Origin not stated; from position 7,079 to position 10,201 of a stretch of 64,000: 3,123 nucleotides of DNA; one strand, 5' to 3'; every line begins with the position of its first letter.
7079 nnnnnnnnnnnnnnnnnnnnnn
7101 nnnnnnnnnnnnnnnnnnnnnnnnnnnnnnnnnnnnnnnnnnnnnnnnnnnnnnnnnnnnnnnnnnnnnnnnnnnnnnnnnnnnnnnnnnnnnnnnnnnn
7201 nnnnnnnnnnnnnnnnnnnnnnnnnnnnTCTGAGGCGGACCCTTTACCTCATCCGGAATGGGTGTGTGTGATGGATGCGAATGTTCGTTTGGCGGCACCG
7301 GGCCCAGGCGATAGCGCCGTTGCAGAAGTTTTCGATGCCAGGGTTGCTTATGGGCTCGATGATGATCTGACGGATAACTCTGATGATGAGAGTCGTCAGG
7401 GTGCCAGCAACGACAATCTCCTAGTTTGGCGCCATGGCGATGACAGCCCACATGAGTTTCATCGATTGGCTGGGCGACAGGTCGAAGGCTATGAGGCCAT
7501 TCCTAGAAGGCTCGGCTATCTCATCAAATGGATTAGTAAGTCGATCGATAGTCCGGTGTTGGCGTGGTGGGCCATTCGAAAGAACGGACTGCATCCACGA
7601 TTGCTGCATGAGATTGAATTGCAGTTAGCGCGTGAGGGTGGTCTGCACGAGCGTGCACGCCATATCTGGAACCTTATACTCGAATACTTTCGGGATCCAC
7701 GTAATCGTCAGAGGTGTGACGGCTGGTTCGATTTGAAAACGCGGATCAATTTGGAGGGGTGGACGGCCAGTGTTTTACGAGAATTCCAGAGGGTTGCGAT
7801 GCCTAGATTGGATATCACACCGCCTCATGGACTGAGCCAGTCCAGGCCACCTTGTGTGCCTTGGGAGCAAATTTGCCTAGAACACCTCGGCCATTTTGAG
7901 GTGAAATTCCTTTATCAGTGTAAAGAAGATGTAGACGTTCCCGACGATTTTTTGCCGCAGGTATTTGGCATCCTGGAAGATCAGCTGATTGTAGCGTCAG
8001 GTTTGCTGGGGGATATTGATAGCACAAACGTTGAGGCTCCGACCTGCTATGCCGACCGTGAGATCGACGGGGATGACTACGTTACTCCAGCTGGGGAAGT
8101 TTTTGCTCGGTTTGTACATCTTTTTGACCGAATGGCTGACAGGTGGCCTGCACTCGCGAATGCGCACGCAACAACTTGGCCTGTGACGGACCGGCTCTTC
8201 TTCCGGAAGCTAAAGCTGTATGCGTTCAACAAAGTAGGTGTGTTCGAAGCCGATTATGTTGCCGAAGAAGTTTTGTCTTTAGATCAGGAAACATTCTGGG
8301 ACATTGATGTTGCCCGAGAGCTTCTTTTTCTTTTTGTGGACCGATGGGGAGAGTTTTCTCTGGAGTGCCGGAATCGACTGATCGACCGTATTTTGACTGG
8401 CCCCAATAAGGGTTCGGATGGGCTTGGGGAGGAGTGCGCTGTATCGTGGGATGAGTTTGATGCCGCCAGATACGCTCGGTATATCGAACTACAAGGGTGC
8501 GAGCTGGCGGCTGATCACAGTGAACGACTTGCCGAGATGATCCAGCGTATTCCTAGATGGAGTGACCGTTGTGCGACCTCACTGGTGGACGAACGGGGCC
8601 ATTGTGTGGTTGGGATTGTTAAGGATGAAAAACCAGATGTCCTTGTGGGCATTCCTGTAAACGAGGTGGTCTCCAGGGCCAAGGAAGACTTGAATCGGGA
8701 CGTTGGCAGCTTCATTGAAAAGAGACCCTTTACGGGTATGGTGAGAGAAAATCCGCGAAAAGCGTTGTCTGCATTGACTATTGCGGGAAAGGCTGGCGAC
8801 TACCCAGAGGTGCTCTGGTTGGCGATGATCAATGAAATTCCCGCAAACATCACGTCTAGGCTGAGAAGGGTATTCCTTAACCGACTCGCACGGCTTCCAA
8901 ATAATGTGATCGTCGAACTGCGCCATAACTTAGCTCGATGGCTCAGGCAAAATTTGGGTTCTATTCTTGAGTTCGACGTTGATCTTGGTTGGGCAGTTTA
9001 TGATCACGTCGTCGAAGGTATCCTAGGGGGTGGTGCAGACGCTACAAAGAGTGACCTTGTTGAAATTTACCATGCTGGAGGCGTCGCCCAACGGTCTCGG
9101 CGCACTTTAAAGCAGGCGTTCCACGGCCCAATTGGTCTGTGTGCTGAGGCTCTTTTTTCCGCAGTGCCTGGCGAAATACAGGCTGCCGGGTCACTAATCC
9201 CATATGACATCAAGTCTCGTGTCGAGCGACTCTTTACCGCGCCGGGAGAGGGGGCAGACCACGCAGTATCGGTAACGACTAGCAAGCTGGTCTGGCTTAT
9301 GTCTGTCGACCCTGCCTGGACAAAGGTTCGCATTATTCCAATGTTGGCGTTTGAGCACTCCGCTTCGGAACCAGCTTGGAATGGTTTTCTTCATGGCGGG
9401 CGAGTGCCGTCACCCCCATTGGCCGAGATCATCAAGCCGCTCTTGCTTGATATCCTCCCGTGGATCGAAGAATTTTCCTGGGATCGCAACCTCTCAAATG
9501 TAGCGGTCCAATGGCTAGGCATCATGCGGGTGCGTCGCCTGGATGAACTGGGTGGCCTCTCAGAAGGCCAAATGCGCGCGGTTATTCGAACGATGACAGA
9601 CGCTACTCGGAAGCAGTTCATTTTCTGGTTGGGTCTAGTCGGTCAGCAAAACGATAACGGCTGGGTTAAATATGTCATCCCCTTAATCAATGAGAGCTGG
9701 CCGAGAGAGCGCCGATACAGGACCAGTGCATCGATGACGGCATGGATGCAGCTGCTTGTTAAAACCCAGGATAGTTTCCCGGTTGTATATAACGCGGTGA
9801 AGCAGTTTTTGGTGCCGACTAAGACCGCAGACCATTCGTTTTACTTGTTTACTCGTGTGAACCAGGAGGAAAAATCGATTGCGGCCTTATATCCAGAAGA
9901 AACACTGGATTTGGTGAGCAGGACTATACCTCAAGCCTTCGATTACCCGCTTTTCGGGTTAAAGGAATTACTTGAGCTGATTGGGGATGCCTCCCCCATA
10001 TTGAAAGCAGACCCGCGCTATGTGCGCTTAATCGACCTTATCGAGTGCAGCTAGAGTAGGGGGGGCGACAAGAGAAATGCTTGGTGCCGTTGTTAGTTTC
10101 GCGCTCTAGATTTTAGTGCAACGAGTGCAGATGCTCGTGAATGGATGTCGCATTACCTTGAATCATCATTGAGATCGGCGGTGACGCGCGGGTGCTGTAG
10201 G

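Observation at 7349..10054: ~900-aa C-terminal body of the SIR2 protein has no recognisable catalytic or NTPase motif: putative novel sensor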

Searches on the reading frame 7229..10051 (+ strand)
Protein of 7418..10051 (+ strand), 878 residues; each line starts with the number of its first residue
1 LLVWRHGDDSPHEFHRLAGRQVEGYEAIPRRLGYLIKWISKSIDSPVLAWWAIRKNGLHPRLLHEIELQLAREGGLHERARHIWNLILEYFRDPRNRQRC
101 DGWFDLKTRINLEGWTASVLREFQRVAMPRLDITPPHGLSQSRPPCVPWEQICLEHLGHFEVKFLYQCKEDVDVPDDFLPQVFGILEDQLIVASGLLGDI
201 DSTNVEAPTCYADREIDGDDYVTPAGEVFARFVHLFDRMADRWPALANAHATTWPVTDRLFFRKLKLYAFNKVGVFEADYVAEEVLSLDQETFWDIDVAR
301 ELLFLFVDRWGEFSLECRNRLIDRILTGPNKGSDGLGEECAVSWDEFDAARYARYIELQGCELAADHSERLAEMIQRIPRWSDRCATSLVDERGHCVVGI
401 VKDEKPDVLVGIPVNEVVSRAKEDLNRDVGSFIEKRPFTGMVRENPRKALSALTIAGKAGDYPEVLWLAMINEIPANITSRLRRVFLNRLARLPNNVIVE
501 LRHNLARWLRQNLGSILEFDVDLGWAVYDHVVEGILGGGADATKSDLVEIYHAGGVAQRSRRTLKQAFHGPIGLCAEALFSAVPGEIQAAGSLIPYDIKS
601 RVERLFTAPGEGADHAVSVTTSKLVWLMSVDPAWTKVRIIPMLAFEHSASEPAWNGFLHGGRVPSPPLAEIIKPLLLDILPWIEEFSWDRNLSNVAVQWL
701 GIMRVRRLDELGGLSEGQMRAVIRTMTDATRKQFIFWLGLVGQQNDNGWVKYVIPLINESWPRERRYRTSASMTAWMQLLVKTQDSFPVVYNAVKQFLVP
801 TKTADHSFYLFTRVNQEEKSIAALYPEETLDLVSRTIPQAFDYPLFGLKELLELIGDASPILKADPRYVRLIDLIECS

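Call 14: find_homologous_proteins(query=window:7418-10051:+, max_evalue=0.00001)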
Query window:7418-10051:+ (878 aa): 448 proteins with E <= 0.00001 among 8000 candidates; the best 120 are listed.
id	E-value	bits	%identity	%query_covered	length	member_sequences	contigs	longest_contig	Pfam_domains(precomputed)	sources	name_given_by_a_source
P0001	0.0e+0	2051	100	100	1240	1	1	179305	PF13289.13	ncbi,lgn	-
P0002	0.0e+0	1336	68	100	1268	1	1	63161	PF13289.13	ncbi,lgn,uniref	ncbi:hypothetical protein GALL_217340 [mine drainage metagenome]|uniref:Uncharacterized protein n=1 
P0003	0.0e+0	1336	68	100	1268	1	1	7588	PF13289.13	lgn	-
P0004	0.0e+0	1326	67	100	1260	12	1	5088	PF13289.13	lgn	-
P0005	0.0e+0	1326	67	100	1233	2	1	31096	PF13289.13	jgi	jgi:hypothetical protein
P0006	0.0e+0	1320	66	100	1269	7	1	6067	PF13289.13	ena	-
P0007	0.0e+0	1319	67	100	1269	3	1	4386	PF13289.13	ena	-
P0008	0.0e+0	1316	67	100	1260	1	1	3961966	PF13289.13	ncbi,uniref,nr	ncbi:SIR2 family protein [Alcanivorax sp.]|uniref:SIR2 family protein n=1 Tax=Alcanivorax sp. TaxID=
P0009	0.0e+0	1315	66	100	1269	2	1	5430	PF13289.13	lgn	-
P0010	0.0e+0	1315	67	100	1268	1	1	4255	PF13289.13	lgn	-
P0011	0.0e+0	1314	67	100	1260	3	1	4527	PF13289.13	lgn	-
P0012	0.0e+0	1311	67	100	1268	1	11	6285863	PF13289.13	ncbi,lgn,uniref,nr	ncbi:SIR2 family protein [Metapseudomonas resinovorans]|uniref:Uncharacterized protein n=1 Tax=Metap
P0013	0.0e+0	1310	67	100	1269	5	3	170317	PF13289.13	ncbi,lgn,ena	-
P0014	0.0e+0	1310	67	100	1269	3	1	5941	PF13289.13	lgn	-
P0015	0.0e+0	1310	67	100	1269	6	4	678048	PF13289.13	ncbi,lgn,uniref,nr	ncbi:SIR2 family protein [Pseudomonas aeruginosa]|uniref:SIR2 family protein n=1 Tax=Pseudomonas aer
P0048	0.0e+0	1275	65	100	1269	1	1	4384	PF13289.13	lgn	-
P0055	0.0e+0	1270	65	100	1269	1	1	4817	PF13289.13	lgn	-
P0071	0.0e+0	1256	64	100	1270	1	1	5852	PF13289.13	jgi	jgi:hypothetical protein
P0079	0.0e+0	1251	64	100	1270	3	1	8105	PF13289.13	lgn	-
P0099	0.0e+0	1234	63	100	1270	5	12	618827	PF13289.13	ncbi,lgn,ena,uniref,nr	ncbi:SIR2 family protein [Pseudomonas paracarnis]|uniref:SIR2 family protein n=1 Tax=Pseudomonas par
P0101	0.0e+0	1232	62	100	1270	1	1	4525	PF13289.13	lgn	-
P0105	0.0e+0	1229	63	100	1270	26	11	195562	PF13289.13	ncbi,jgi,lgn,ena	-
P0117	0.0e+0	1220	61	100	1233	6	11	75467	PF13289.13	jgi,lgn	jgi:hypothetical protein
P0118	0.0e+0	1220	62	100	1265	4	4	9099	PF13289.13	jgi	jgi:hypothetical protein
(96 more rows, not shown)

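Call 28: list_cluster_members(proteins=[P0001, P0015, P0012, P0008])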
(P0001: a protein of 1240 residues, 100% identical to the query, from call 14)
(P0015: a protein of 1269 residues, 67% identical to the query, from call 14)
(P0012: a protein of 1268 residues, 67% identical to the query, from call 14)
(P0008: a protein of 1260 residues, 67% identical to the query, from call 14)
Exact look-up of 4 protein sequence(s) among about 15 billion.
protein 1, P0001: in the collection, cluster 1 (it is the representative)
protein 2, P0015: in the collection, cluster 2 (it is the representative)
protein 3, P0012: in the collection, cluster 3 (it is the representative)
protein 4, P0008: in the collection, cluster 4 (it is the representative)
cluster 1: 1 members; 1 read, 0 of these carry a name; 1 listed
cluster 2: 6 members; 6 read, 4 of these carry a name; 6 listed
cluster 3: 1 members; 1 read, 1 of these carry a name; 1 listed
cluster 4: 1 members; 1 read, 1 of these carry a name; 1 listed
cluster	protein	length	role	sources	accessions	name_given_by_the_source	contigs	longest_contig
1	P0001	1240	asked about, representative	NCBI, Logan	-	-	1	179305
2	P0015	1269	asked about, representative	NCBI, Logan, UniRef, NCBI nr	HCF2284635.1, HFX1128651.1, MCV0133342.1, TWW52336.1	SIR2 family protein [Pseudomonas aeruginosa] | SIR2 family protein n=1 Tax=Pseudomonas aeruginosa TaxID=287 RepID=UPI0011B7933A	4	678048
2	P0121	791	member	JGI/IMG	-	hypothetical protein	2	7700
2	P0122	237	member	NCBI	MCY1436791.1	hypothetical protein D9M71_529270 [compost metagenome]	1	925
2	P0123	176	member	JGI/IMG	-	hypothetical protein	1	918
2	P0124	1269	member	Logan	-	-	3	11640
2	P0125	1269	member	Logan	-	-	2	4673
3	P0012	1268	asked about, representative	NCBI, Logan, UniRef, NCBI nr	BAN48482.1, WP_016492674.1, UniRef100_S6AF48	SIR2 family protein [Metapseudomonas resinovorans] | Uncharacterized protein n=1 Tax=Metapseudomonas resinovorans NBRC 106553 TaxID=1245471 ... | SIR2 family protein [Pseudomonas resinovorans]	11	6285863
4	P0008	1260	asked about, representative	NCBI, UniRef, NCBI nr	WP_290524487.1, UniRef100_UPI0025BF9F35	SIR2 family protein [Alcanivorax sp.] | SIR2 family protein n=1 Tax=Alcanivorax sp. TaxID=1872427 RepID=UPI0025BF9F35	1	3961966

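Call 30: search_protein_representatives(protein=window:7418-10051:+)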
Query: 878 residues. Proteins with E-value up to 0.001 (for the whole library): 1568; up to 1e-10: 940; up to 1e-30: 424. The best 150 are listed.
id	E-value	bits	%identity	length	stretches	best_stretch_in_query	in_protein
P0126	0.0e+00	1076.4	55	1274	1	1-876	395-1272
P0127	6.0e-280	947.5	54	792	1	86-876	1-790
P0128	1.1e-236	804.4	47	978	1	1-877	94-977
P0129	1.6e-228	777.4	42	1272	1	1-876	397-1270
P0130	1.2e-208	711.7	40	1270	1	2-876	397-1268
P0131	1.1e-194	665.4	38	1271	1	1-872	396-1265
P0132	3.4e-180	617.5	37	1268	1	1-876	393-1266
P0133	1.1e-176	605.9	37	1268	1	1-876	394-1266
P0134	1.9e-176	605.1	35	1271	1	2-876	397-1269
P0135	2.2e-164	565.1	34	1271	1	2-875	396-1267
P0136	3.4e-164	564.5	39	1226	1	33-872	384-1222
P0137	2.8e-163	561.5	35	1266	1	3-876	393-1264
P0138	6.1e-162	557.1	46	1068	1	27-644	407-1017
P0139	1.0e-157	543.1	34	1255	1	1-876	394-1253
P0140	1.1e-157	543.0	33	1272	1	1-876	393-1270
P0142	5.0e-155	534.2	34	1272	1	2-876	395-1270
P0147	8.1e-147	507.0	33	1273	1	1-875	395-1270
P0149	7.7e-140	483.9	31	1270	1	3-874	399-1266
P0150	8.4e-140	483.8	31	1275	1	1-874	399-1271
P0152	5.7e-133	461.2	32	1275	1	15-872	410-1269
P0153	3.5e-132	458.6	32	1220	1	2-839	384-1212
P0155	9.7e-132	457.1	32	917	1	16-871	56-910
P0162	1.1e-126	440.4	31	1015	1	2-876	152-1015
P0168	2.3e-125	436.0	33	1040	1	7-871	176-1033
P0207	4.2e-96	339.2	31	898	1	25-872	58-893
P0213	1.7e-92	327.2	29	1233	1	24-864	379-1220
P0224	1.3e-86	307.8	30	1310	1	6-838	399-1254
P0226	2.0e-86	307.2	28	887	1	30-841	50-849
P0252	1.7e-73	264.4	28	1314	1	1-870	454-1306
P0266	4.8e-67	243.0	25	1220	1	27-871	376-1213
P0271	1.2e-65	238.4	25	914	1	26-872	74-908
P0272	2.8e-65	237.2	26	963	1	15-868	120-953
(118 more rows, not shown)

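Call 32: predict_structure(alignment_id=A1)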
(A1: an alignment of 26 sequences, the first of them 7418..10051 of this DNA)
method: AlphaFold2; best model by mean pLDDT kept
length: 878 residues; sequences in the alignment: 26
mean_pLDDT: 72.8   pTM: 0.52
mean pLDDT of the five models: 72.8, 69.9, 65.3, 64.6, 64.2
residues with pLDDT >= 90: 233; 70-90: 332; 50-70: 128; < 50: 185
segments of 3 or more residues with pLDDT < 50: 1-29, 94-172, 199-205, 215-224, 332-342, 392-407, 425-435, 547-561, 814-817
pLDDT, mean of each block of 10 residues (from residue 1): 31 38 43 64 65 56 76 70 69 42 36 41 38 37 36 35 35 62 71 60 53 47 55 85 87 80 89 89 91 80 91 92 86 37 68 89 89 79 69 34 44 73 50 47 83 83 83 82 92 91 91 90 95 91 61 37 74 93 67 86 93 92 91 94 92 88 82 90 72 85 82 87 90 91 85 92 85 88 89 91 69 61 92 83 72 91 93 78
secondary structure, 60 per line:
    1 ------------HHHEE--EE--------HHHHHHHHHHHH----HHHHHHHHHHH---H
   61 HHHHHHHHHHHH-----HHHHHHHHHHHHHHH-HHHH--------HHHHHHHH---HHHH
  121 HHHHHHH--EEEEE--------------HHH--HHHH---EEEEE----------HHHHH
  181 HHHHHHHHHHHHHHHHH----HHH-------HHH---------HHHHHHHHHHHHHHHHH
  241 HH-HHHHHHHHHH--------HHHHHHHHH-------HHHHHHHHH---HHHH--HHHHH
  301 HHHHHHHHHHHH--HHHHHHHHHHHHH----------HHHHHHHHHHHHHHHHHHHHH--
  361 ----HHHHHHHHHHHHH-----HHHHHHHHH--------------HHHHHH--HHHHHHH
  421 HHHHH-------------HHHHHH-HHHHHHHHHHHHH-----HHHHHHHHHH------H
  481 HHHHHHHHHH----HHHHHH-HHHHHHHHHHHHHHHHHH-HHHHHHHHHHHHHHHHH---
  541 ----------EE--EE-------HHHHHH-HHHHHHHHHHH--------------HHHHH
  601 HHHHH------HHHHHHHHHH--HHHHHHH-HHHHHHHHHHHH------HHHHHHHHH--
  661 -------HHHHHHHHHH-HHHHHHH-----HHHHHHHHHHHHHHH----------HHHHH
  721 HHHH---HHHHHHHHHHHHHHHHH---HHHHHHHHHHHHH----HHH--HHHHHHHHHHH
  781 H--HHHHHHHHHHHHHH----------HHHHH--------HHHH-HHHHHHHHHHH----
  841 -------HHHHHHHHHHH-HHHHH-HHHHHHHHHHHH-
elements in order (helices of 4 or more, strands of 3 or more residues): H30-41 H46-56 H60-72 H78-92 H94-97 H106-113 H117-127 E130-134 H154-157 E161-165 H176-197 H224-242 H244-253 H262-270 H278-286 H290-293 H296-312 H315-327 H338-358 H365-377 H383-391 H406-411 H414-425 H439-444 H446-458 H464-473 H480-490 H495-500 H502-519 H521-537 H564-569 H571-581 H596-605 H612-621 H624-630 H632-643 H650-658 H668-677 H679-685 H691-705 H716-724 H728-744 H748-760 H770-781 H784-797 H808-812 H821-824 H826-836 H848-858 H860-864 H866-877

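Call 35: fold_search(model_id=the predicted structure, library=pdb)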
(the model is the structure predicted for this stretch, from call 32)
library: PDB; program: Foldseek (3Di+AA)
matches with E <= 10: 803; with E <= 0.001: 3
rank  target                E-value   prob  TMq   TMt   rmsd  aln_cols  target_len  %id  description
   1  7onb_C                6.2e-04  1.00  0.27  0.28  18.1       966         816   11  Structure of the U2 5' module of the A3'-SSA complex (released 2021-08-04)
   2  9l5r_I                6.9e-04  0.99  0.18  0.20  38.8       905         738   12  Cryo-EM structure of the thermophile spliceosome (state ILS) (released 2025-03-12)
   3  8f19_A                9.0e-04  1.00  0.25  0.25  19.1      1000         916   11  Cryo-EM structure of Kap114 bound to Gsp1 (RanGTP) (released 2023-07-26)
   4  7evn_C                1.0e-03  1.00  0.25  0.27  18.8       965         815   10  The cryo-EM structure of the DDX42-SF3b complex (released 2022-08-03)
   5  9m1m_D                1.1e-03  1.00  0.21  0.17  24.7       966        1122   12  Cryo-EM structure of the TBC-DEC-Arl2-alpha-beta-tubulin complex with GDP-AlFx (released 2025-10-22)
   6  6qx9_B1               1.6e-03  1.00  0.29  0.30  16.9       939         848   11  Structure of a human fully-assembled precatalytic spliceosome (pre-B complex). (released 2019-04-17)
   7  6qj3_A                1.8e-03  0.92  0.15  0.14  26.7       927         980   13  Crystal structure of the C. thermophilum condensin Ycs4-Brn1 subcomplex (released 2019-07-03)
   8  4jlq_A                1.9e-03  0.98  0.18  0.19  29.0       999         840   11  Crystal structure of human Karyopherin-beta2 bound to the PY-NLS of Saccharomyces cerevisiae NAB2 (released 2013-04-03)
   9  9k1w_C                2.3e-03  1.00  0.22  0.23  18.6       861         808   10  Structure of the SF3B core, harboring the K700E mutation in SF3B1, in complex with intron-U2 snRNA (released 2025-09-03)
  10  1u6g_C                2.4e-03  0.98  0.19  0.17  19.5      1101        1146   12  Crystal Structure of The Cand1-Cul1-Roc1 Complex (released 2004-12-14)
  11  9l5s_I                2.6e-03  1.00  0.19  0.22  29.7       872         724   12  Cryo-EM structure of the thermophile spliceosome (state B*Q1) (released 2025-03-12)
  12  5ife_C                3.1e-03  1.00  0.25  0.26  18.1       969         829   11  Crystal structure of the human SF3b core complex (released 2016-10-26)
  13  5j3v_A                3.2e-03  0.98  0.18  0.19  28.6      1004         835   11  Crystal structure of human Karyopherin-beta2 bound to the histone H3 tail (released 2016-09-21)
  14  8f1e_A                3.3e-03  0.99  0.24  0.23  19.1      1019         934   11  Cryo-EM structure of Kap114 bound to Gsp1 (RanGTP) and H2A-H2B (released 2023-07-26)
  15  7abg_u                3.5e-03  1.00  0.30  0.32  16.2       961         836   11  Human pre-Bact-1 spliceosome (released 2020-12-23)
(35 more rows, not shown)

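Call 36: find_encoding_contigs(protein=P0001, flank=10000, max_places=3)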
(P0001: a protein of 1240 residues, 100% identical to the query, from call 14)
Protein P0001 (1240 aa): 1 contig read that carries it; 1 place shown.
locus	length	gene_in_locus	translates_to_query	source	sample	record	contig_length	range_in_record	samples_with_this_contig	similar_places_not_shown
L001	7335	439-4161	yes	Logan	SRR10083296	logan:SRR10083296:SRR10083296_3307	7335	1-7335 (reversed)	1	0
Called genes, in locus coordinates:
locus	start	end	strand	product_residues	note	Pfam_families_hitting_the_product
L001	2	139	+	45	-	?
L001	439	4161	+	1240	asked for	PF13289:SIR2_2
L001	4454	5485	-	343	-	PF01073:3Beta_HSD, PF01370:Epimerase, PF04321:RmlD_sub_bind, PF13460:NAD_binding_10, PF16363:GDP_Man_Dehyd, PF07993:NAD_binding_4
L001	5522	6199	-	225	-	PF04116:FA_hydroxylase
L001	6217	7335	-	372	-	?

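Call 39: find_encoding_contigs(protein=P0012, flank=10000, max_places=2)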
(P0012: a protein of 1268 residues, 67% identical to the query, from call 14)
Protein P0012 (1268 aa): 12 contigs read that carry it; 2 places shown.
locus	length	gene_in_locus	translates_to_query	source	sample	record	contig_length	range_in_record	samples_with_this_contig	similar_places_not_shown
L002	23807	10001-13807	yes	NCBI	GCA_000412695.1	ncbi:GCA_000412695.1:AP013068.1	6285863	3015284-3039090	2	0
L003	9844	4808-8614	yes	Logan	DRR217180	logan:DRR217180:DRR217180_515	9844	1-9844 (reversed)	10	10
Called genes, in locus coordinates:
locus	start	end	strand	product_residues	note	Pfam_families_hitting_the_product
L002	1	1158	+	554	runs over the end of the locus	-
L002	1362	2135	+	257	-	PF11523:DUF3223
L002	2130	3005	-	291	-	-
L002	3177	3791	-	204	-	PF13358:DDE_3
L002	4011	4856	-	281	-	PF13276:HTH_21, PF00665:rve, PF13683:rve_3, PF13333:rve_2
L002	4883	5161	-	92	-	PF01527:HTH_Tnp_1, PF13542:HTH_Tnp_ISL3 (weak), PF13384:HTH_23, PF13518:HTH_28 (weak)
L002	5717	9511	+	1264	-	PF20693:YobI-ATPase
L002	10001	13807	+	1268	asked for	PF13289:SIR2_2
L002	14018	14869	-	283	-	PF02569:Pantoate_ligase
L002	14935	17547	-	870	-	PF11791:Aconitase_B_N, PF06434:Aconitase_2_N, PF00330:Aconitase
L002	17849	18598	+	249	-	PF01012:ETF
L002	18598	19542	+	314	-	PF01012:ETF, PF00766:ETF_alpha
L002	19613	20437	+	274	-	PF25213:HVO_A0261_N (faint), PF01022:HTH_5, PF12840:HTH_20, PF22381:Staph_reg_Sar_Rot (faint), PF14947:HTH_45 (faint), PF01047:MarR, PF12802:MarR_2 (weak)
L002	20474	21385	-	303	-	PF02668:TauD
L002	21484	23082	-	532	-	PF00083:Sugar_tr, PF12832:MFS_1_like (faint), PF07690:MFS_1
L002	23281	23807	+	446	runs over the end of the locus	-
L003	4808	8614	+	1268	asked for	PF13289:SIR2_2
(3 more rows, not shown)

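Call 40: find_encoding_contigs(protein=P0015, flank=10000, max_places=2)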
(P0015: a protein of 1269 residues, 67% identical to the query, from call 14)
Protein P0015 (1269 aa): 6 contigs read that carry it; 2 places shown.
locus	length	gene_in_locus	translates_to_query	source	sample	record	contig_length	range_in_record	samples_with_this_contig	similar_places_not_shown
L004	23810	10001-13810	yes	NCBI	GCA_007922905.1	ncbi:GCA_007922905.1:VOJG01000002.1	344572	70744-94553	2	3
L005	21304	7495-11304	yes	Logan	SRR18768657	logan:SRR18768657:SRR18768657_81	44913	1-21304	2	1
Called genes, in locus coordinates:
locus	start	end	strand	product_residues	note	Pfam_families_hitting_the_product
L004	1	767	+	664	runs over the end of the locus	PF01807:Zn_ribbon_DnaG, PF08275:DNAG_N, PF01751:Toprim, PF13155:Toprim_2, PF13362:Toprim_3 (weak), PF13662:Toprim_4, PF10410:DnaB_bind, PF08278:DnaG_DnaB_bind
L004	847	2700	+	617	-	PF03979:Sigma70_r1_1, PF00140:Sigma70_r1_2, PF04546:Sigma70_ner, PF04542:Sigma70_r2, PF04539:Sigma70_r3, PF04545:Sigma70_r4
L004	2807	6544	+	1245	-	PF00497:SBP_bac_3, PF08447:PAS_3, PF13426:PAS_9, PF00989:PAS, PF13188:PAS_8, PF13426:PAS_9, PF00990:GGDEF, PF00563:EAL, +4 more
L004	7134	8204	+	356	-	PF00589:Phage_integrase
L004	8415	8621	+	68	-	-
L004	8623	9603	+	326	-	PF10134:RPA, PF01051:Rep3_N (weak)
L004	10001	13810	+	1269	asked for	PF13289:SIR2_2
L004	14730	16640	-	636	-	PF00580:UvrD-helicase, PF13245:AAA_19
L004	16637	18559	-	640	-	PF02463:SMC_N, PF11398:DUF2813 (faint), PF13175:AAA_15, PF13476:AAA_23, PF13175:AAA_15, PF13304:AAA_21, PF20469:OLD-like_TOPRIM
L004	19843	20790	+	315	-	PF12834:Phage_int_SAM_2, PF12835:Integrase_1 (weak)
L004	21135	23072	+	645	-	-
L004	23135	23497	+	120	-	-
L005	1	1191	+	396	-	PF00990:GGDEF, PF00563:EAL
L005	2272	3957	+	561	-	PF13655:RVT_N, PF00078:RVT_1, PF08388:GIIM, PF01844:HNH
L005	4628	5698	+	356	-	PF00589:Phage_integrase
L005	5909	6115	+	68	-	-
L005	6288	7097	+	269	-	PF10134:RPA, PF01051:Rep3_N (weak)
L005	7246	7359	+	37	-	-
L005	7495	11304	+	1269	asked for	PF13289:SIR2_2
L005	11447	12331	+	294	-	PF05598:DUF772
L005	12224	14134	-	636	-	PF00580:UvrD-helicase, PF13245:AAA_19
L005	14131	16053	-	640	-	PF02463:SMC_N, PF11398:DUF2813 (faint), PF13175:AAA_15, PF13476:AAA_23, PF13175:AAA_15, PF13304:AAA_21, PF20469:OLD-like_TOPRIM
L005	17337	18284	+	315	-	PF12834:Phage_int_SAM_2, PF12835:Integrase_1 (weak)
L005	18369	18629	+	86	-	-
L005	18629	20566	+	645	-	-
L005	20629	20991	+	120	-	-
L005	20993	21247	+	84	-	-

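Call 46: search_protein_families(library=pfam, proteins=[P0128, P0155, P0162, P0168, P0207, P0226, P0271, P0272, P0252], max_evalue=0.01)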
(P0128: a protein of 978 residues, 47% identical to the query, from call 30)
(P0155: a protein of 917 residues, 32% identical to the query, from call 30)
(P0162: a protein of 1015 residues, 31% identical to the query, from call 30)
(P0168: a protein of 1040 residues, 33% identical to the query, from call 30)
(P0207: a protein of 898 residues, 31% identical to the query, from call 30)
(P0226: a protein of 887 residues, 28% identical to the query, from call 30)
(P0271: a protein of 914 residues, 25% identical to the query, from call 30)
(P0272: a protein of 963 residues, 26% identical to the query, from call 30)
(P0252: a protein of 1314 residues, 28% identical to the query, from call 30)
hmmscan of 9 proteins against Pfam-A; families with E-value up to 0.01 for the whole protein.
P0128 (978 aa): 0 families

P0155 (917 aa): 0 families

P0162 (1015 aa): 0 families

P0168 (1040 aa): 0 families

P0207 (898 aa): 0 families

P0226 (887 aa): 0 families

P0271 (914 aa): 0 families

P0272 (963 aa): 0 families

P0252 (1314 aa): 1 family
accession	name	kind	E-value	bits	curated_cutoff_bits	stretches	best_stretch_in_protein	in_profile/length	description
PF13289.12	SIR2_2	-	2.9e-14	53.8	24.5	1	179-314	3-141/141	SIR2-like domain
